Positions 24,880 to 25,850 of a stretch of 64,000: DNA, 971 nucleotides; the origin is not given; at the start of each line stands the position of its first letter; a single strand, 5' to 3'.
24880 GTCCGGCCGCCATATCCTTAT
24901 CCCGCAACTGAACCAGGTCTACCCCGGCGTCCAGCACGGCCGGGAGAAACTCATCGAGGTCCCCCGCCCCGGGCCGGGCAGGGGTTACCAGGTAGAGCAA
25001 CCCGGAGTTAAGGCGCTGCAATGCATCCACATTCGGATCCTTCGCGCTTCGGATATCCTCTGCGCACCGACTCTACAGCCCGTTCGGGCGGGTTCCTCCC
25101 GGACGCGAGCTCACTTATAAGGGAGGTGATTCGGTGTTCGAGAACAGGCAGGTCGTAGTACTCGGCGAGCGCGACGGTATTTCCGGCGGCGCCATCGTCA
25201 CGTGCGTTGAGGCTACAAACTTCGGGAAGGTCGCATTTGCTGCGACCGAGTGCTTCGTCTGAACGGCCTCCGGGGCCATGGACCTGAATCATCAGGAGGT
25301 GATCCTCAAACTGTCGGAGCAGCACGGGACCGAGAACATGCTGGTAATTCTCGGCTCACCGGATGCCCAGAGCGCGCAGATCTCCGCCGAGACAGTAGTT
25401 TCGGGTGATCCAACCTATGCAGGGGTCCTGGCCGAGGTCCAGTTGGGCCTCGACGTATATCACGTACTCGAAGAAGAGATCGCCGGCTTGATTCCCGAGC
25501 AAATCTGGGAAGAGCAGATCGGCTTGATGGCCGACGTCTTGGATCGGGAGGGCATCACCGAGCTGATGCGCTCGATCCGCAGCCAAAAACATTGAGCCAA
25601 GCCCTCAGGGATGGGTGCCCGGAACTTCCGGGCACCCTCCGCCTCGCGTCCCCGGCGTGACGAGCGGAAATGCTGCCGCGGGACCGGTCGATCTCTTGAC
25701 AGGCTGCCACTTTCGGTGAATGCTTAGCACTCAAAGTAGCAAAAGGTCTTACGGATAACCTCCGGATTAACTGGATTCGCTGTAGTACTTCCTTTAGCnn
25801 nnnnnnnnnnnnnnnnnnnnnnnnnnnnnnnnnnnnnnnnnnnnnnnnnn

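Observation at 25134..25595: Unannotated selenoprotein: glycine reductase selenoprotein A (grdA) with in-frame UGA-Sec, apparently orphan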

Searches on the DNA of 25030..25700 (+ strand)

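Call 22: search_rna_families(source=window, start=25030, end=25700, threshold=evalue, max_evalue=10, show_alignments=3)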
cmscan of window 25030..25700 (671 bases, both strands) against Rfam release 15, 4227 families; matches with E-value up to 10: 1.
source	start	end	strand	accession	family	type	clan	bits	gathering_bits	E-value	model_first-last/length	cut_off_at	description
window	25531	25640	+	RF02826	Scr6925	Gene; sRNA;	-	16.6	50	2.9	1-131/131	no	Streptomyces RNA 6925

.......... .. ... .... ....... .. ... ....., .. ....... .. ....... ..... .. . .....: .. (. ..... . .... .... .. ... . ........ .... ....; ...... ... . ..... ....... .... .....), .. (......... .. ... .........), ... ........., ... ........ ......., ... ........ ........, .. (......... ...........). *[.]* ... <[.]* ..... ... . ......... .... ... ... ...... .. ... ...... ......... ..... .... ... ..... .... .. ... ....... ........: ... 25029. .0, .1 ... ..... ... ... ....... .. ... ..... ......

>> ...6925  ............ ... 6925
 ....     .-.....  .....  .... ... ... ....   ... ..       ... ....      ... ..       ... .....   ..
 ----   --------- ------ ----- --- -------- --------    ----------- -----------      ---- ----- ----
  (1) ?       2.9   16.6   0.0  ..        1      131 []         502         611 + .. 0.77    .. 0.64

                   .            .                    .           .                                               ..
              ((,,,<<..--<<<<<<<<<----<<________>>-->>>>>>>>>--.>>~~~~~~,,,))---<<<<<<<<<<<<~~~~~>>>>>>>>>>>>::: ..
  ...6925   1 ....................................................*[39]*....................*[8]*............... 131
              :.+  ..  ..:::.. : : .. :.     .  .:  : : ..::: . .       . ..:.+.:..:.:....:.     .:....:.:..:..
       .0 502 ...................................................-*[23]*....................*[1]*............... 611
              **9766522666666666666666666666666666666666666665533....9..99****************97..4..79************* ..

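Call 68: build_rna_model(alignment_id=A4, structure=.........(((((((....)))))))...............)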
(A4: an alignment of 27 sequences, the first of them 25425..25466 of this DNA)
Model R1 built from alignment A4 (27 sequences, 42 columns); structure: as given.
model positions 42; base pairs 7; branch points 0; effective number of sequences 6.66; information 1.305 bits per position. Calibrated on 0.2 Mb of random sequence (short: E-values are rough).
structure used (alignment columns):
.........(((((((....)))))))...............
